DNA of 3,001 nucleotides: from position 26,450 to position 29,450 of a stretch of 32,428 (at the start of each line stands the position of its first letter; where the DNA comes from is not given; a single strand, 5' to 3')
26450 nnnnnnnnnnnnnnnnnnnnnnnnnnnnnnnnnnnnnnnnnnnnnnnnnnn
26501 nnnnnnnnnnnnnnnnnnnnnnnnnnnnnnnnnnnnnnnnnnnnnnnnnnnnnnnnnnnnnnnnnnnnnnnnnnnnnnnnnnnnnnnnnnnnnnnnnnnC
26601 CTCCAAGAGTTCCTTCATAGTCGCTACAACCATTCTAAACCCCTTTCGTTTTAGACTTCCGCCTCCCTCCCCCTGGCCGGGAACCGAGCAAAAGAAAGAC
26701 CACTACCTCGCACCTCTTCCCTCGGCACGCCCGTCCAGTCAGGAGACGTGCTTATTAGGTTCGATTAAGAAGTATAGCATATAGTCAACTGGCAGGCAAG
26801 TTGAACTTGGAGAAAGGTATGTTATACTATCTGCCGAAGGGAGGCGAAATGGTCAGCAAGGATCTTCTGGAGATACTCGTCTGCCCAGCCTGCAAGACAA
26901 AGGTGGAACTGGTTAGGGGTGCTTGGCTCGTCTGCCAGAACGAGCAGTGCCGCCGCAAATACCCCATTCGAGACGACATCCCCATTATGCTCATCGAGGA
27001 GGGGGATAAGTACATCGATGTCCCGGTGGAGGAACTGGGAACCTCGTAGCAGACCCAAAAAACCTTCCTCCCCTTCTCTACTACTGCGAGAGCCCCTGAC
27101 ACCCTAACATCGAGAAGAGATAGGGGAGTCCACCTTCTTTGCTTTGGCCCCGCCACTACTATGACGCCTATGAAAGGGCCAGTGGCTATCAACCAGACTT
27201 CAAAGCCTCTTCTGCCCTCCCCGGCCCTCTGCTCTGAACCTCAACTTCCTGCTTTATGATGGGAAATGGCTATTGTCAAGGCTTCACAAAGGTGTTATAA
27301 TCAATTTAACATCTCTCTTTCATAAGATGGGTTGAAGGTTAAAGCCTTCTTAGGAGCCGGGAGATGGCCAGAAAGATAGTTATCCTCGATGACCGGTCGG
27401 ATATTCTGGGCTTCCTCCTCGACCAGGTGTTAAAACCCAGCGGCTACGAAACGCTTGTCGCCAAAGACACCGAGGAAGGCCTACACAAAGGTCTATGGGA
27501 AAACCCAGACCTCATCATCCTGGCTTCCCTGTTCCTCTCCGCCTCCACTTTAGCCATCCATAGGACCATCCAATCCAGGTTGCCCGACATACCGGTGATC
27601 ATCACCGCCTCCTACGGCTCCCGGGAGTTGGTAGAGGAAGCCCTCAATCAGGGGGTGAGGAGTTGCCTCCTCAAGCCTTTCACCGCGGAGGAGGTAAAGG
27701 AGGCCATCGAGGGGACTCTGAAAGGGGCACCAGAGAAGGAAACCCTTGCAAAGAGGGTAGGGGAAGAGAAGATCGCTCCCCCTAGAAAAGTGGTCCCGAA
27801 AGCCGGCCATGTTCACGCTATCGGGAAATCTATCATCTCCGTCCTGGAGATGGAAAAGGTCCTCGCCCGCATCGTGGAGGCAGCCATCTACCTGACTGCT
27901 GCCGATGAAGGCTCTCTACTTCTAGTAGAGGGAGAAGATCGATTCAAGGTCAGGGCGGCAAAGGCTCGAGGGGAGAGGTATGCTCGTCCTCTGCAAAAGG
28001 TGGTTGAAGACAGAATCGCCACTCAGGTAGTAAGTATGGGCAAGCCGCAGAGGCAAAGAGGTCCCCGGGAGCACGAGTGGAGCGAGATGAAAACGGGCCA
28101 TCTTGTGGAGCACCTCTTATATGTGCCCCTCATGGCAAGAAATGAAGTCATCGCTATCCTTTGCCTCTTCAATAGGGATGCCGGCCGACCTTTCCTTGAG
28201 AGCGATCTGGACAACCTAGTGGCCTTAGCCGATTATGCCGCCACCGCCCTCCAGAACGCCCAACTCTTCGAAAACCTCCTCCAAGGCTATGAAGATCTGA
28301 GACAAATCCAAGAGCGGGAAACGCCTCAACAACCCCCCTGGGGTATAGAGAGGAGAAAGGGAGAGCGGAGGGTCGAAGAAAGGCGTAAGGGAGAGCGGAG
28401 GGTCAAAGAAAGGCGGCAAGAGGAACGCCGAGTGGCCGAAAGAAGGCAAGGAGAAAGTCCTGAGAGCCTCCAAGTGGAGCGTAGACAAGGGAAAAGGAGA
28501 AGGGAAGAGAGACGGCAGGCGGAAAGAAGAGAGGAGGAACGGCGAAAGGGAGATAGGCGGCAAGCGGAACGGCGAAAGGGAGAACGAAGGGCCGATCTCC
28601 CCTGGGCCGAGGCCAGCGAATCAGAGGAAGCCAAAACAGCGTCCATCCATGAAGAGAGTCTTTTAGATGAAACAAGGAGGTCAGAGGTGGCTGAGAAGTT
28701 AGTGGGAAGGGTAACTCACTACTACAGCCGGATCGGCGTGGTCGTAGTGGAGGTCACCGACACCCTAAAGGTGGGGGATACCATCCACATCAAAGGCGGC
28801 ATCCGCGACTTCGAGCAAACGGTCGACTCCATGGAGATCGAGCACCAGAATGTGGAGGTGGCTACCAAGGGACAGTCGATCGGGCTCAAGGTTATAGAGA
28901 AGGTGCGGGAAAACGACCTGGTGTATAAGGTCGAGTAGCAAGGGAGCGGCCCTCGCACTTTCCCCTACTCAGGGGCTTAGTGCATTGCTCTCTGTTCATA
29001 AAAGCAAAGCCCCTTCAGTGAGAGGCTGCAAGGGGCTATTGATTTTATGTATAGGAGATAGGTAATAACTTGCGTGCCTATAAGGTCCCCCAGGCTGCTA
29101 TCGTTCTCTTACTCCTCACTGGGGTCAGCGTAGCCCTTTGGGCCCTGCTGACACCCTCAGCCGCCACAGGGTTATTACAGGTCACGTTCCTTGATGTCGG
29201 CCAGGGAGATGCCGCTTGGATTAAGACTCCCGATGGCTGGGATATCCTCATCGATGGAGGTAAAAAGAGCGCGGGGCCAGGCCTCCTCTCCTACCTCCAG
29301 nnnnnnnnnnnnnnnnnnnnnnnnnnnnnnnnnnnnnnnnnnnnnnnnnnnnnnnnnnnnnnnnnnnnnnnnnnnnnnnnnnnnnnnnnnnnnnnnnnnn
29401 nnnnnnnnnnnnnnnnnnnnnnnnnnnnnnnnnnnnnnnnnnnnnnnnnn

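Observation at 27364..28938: Four-part regulator: pseudo-receiver, GAF, Arg/Glu decapeptide repeats, EF-Tu-domain-2-like barrel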

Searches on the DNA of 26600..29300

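Call 73: search_rna_families(source=window, start=26600, end=29300, threshold=evalue, max_evalue=1)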
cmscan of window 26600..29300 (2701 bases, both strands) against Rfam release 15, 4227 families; matches with E-value up to 1: 0.
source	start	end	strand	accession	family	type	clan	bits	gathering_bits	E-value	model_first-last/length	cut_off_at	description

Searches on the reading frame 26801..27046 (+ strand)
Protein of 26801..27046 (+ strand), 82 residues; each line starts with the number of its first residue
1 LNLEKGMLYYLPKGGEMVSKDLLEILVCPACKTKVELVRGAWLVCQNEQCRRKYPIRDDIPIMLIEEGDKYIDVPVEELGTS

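Call 37: search_protein_families(library=pfam, proteins=[window:26801-27046:+], max_evalue=0.001)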
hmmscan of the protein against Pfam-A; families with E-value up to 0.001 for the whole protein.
window:26801-27046:+ (82 aa): 1 family
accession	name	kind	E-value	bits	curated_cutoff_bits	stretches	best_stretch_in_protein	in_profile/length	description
PF03966.22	Trm112p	-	5.3e-09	36.3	22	1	20-59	2-40/40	Trm112p-like protein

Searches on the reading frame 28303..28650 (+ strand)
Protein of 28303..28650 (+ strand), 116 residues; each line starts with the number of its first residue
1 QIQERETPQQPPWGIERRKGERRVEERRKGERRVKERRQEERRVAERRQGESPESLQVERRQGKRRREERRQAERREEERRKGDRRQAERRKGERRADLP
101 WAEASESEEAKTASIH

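Call 12: search_protein_families(library=ncbifam, proteins=[window:28303-28650:+], max_evalue=10)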
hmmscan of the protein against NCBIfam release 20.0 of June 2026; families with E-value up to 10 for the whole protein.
seq(116 aa): 0 families

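Call 13: search_protein_families(library=pfam, proteins=[window:28303-28650:+], max_evalue=10)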
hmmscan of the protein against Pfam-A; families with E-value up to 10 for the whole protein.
seq(116 aa): 0 families
